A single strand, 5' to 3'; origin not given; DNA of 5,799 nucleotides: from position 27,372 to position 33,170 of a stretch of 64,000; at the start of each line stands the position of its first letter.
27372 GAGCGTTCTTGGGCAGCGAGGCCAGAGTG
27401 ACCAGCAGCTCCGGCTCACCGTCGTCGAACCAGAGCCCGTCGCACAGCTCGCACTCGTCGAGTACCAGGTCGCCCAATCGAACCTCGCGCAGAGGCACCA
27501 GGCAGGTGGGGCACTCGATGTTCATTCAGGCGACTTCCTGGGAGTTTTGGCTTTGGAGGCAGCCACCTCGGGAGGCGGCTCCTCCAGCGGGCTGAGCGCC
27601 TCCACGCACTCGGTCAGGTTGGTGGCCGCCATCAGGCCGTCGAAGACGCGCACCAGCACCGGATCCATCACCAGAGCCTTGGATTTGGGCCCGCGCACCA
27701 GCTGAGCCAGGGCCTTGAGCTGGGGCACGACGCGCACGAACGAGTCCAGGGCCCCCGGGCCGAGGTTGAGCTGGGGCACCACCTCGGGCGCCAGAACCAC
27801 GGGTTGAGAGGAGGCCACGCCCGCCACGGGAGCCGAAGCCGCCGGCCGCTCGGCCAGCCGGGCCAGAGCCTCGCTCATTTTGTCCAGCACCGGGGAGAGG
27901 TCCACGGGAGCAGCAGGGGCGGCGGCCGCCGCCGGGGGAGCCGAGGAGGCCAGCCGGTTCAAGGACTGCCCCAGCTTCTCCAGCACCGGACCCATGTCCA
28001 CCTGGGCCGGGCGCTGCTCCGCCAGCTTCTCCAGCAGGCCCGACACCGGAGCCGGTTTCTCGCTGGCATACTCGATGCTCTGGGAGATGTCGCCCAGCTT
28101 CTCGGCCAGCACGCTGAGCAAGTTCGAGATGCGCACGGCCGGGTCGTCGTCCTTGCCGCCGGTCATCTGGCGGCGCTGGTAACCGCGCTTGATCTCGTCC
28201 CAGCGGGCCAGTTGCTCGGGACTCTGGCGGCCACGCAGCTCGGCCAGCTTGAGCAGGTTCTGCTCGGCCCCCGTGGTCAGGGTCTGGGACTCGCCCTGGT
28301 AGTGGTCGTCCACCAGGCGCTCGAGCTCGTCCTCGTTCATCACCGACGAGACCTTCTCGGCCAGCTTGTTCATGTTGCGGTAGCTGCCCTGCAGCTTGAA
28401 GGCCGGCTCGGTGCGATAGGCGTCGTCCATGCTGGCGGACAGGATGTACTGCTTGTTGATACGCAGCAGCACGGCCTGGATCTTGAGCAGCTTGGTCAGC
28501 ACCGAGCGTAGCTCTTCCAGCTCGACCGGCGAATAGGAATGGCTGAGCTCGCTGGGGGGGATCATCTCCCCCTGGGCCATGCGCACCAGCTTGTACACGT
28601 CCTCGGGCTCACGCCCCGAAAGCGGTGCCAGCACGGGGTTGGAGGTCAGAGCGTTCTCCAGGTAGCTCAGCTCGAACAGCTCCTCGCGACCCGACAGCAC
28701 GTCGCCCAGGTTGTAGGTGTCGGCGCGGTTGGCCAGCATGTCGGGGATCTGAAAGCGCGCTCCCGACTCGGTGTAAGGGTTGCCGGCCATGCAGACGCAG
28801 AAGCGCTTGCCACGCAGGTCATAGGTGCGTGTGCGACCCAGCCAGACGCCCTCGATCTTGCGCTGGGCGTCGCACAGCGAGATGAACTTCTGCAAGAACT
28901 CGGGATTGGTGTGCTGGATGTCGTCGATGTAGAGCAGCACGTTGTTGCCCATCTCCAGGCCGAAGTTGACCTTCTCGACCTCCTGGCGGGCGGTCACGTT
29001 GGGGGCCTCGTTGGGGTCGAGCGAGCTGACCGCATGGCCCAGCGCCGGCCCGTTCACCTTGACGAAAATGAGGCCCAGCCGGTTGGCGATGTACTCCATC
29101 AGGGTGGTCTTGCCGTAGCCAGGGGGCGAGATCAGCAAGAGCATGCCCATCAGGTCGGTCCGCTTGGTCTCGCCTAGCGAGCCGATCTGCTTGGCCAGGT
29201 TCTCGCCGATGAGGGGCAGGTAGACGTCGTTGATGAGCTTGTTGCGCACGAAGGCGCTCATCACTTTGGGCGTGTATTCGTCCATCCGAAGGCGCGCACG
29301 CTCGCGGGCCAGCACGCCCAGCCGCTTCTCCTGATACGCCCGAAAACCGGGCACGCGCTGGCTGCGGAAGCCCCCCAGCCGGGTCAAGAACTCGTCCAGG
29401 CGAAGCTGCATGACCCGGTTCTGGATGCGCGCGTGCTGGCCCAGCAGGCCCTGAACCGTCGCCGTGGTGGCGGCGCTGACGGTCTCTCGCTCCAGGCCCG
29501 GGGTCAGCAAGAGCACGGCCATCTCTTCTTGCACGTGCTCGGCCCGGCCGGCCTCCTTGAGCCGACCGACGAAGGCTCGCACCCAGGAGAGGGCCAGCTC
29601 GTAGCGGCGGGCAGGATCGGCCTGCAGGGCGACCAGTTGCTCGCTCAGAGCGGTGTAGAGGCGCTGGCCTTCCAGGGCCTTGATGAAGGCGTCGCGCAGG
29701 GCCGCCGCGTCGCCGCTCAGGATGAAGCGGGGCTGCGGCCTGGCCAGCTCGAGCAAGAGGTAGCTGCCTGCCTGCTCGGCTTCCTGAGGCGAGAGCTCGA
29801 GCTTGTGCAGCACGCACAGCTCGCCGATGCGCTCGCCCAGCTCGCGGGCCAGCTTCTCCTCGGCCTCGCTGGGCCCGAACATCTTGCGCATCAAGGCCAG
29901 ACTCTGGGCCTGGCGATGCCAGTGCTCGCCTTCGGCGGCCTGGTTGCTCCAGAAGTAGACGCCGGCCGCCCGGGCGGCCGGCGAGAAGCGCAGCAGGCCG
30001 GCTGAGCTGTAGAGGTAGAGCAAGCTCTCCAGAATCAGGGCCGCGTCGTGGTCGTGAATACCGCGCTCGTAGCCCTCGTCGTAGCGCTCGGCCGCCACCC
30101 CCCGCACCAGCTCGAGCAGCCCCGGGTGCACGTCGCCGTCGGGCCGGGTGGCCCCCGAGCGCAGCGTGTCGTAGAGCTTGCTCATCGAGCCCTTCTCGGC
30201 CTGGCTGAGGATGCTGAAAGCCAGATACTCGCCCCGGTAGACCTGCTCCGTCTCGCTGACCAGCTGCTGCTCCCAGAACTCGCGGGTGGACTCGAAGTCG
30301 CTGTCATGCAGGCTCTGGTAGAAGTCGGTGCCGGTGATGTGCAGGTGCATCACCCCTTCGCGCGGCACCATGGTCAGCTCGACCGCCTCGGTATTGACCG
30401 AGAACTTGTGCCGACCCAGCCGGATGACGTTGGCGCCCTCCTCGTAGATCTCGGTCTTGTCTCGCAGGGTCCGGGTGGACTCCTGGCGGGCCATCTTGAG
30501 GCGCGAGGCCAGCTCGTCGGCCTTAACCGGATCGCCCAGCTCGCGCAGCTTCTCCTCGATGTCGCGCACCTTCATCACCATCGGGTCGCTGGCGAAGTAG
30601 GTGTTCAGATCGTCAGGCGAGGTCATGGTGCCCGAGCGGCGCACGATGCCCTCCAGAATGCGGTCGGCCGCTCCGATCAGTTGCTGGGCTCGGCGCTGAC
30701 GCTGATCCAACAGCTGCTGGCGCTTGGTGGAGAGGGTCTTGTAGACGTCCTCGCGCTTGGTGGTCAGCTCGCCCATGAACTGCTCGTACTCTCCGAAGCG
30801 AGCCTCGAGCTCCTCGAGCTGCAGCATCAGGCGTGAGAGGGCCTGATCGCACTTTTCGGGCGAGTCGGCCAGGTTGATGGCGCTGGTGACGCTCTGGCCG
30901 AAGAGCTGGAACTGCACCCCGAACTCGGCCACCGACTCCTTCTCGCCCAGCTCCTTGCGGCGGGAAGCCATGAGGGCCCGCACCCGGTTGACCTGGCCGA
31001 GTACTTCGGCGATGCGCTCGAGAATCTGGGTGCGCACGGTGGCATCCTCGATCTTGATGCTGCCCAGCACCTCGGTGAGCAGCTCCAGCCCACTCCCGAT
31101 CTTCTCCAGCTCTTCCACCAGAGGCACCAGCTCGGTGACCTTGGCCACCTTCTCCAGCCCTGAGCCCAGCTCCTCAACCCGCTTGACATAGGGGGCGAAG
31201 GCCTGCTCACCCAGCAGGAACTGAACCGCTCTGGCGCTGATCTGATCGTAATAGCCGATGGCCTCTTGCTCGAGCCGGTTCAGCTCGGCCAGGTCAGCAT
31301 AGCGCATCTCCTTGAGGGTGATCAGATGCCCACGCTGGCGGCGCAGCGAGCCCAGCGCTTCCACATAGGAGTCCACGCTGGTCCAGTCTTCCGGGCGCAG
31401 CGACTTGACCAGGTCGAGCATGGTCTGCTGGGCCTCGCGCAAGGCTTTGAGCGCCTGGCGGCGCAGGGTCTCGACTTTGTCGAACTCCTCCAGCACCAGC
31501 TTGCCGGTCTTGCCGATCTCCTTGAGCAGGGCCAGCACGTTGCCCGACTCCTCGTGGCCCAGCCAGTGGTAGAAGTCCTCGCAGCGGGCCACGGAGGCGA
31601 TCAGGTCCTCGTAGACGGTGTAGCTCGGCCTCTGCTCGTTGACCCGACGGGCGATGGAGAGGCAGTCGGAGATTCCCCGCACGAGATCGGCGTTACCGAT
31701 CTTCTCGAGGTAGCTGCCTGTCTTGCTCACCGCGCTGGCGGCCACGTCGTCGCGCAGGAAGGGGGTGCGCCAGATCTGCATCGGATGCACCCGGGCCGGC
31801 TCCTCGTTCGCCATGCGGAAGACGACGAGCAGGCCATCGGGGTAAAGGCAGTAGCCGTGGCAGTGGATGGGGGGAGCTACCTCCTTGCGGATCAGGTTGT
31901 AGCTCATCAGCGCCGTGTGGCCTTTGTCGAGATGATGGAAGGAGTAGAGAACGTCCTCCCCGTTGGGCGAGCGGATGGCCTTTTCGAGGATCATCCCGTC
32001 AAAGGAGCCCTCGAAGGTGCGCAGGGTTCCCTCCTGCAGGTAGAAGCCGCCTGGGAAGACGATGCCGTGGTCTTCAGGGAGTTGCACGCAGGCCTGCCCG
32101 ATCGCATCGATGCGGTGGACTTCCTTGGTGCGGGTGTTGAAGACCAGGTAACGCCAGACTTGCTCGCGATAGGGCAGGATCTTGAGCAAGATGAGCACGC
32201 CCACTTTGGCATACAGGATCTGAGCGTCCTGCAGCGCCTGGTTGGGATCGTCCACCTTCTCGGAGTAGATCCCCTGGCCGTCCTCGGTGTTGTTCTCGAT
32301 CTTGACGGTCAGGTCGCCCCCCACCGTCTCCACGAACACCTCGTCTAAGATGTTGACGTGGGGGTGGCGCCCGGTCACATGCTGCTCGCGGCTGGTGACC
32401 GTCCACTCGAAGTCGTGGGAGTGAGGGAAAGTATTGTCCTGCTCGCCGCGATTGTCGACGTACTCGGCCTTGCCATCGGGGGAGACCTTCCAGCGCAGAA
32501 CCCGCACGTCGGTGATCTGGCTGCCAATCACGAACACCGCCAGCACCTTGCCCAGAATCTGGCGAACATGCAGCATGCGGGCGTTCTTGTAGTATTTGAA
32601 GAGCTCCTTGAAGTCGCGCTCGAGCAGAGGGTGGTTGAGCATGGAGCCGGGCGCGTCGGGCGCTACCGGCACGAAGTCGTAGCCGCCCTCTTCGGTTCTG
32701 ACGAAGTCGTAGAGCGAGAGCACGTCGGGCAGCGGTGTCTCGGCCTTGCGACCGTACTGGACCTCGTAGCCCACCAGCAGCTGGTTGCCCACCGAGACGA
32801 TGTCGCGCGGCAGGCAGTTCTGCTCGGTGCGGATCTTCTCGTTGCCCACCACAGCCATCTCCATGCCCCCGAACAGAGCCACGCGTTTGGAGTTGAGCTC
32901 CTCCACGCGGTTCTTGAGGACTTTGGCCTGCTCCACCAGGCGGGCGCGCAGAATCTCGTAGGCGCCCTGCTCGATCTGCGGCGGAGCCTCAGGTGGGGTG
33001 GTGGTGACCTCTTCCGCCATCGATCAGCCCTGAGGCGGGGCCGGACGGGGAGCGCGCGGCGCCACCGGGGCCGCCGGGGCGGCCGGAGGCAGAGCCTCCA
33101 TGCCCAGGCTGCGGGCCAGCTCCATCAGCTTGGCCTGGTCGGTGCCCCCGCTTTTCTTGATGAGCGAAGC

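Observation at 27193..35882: NfeD - flotillin - giant AAA+ ATPase - zinc-ribbon operon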

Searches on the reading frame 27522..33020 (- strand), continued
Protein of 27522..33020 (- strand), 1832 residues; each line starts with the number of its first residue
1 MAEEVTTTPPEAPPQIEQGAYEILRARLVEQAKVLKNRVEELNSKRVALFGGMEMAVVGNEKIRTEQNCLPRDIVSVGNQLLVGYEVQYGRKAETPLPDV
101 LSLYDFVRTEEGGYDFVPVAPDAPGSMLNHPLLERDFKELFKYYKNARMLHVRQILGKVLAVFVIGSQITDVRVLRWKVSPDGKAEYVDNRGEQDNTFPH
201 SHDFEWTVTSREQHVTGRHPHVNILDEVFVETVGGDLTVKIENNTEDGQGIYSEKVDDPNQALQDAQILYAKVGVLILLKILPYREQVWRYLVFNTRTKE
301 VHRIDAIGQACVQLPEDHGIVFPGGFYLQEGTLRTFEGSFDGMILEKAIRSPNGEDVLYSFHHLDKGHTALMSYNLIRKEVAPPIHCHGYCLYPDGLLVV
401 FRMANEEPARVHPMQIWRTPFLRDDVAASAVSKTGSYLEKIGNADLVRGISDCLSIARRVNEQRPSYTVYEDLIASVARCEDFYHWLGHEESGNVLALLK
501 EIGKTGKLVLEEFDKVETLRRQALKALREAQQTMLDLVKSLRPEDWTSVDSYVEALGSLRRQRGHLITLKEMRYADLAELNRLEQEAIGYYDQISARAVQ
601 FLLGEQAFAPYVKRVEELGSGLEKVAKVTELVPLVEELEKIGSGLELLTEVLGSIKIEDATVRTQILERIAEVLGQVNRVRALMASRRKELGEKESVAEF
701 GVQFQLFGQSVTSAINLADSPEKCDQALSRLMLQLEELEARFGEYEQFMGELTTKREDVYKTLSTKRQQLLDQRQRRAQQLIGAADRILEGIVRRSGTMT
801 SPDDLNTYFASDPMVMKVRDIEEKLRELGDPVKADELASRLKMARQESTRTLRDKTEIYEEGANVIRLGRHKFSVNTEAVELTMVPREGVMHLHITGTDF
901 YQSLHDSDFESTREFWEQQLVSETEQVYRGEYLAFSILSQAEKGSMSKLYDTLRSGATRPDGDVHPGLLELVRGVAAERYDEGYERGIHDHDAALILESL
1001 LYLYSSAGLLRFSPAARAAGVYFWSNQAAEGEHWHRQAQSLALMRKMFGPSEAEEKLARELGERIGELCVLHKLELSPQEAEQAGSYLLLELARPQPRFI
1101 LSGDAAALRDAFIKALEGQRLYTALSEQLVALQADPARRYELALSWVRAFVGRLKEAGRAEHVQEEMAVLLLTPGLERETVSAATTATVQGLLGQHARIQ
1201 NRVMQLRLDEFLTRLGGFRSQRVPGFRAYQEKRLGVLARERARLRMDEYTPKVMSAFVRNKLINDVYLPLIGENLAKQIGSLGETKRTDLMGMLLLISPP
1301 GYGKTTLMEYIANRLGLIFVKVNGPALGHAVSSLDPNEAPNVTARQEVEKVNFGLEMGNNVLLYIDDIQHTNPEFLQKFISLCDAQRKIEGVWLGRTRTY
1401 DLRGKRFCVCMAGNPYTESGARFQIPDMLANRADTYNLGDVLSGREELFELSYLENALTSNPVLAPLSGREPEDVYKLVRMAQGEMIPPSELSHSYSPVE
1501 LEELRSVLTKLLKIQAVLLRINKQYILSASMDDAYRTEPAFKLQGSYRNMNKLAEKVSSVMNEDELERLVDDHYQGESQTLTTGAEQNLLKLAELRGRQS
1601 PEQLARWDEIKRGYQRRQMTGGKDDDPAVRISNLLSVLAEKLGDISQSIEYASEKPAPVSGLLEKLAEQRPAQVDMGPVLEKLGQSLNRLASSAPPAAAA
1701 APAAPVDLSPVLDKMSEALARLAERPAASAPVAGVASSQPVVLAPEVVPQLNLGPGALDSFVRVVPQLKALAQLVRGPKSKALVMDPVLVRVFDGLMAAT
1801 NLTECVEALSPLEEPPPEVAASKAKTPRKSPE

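Call 104: get_annotated_region(hit=H5, flank=7000)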
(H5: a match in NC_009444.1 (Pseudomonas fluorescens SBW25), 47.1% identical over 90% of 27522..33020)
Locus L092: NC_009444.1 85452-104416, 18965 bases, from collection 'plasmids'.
description: Pseudomonas fluorescens SBW25 plasmid pQBR103, complete sequence
organism: Pseudomonas fluorescens SBW25 (NCBI taxid 216595)
taxonomy: Bacteria; Pseudomonadota; Gammaproteobacteria; Pseudomonadales; Pseudomonadaceae; Pseudomonas; Pseudomonas fluorescens; Pseudomonas fluorescens SBW25
host: -; source: -; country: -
typing (MOB-suite, as given by PLSDB): non-mobilizable; replicon rep_cluster_1081; mating-pair formation MPF_I
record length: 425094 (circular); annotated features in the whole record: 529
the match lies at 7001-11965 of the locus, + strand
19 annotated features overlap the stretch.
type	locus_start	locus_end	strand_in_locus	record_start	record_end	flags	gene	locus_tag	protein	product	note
CDS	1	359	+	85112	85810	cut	-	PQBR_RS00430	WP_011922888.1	PspA/IM30 family protein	-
CDS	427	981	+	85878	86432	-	-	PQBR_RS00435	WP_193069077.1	rhomboid family intramembrane serine protease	-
CDS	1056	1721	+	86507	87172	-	-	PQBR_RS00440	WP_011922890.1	DUF2491 family protein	-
CDS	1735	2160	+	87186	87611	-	-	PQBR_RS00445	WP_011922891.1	DUF350 domain-containing protein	-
CDS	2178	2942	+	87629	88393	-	-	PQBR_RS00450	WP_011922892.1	DUF1190 domain-containing protein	-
CDS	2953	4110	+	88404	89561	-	-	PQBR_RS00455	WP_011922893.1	glutathionylspermidine synthase family protein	-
CDS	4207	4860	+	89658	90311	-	-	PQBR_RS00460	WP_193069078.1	hypothetical protein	-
CDS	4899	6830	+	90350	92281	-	-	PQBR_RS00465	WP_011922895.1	SPFH domain-containing protein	-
CDS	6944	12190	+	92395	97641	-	-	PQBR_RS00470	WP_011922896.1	DNA repair ATPase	-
CDS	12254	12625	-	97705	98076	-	-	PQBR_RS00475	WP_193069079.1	histone-like nucleoid-structuring protein, MvaT/MvaU family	GO:0071824 - protein-DNA complex organization [Evidence IEA]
CDS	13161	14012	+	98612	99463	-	-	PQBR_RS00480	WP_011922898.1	hypothetical protein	-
CDS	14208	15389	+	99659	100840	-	-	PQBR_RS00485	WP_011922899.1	C2H2-type zinc finger protein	-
CDS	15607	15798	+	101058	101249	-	-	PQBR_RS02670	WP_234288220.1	hypothetical protein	-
CDS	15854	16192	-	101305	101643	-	-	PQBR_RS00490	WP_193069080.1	hypothetical protein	-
CDS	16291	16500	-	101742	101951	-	-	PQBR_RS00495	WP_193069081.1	hypothetical protein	-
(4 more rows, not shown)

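Call 111: find_related_loci(query=A1, collection=viral_contigs, flank=5000)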
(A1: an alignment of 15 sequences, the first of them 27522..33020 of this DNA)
Query A1 (1832 aa) in viral_contigs; peptide patterns used: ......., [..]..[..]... (x = any residue, [..] = any of these).
94 stretches matched a pattern, but none encodes a relative of the query by tblastn (E <= 1e-3).

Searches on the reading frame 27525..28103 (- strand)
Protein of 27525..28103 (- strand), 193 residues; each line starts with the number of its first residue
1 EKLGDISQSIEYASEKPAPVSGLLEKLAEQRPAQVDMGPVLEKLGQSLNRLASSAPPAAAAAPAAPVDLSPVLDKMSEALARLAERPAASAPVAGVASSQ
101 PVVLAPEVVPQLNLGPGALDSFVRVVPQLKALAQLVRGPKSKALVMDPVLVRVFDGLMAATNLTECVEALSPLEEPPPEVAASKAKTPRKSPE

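Call 71: search_protein_families(library=pfam, proteins=[window:27525-28103:-], max_evalue=1)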
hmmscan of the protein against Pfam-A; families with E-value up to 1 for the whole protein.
window:27525-28103:- (193 aa): 0 families
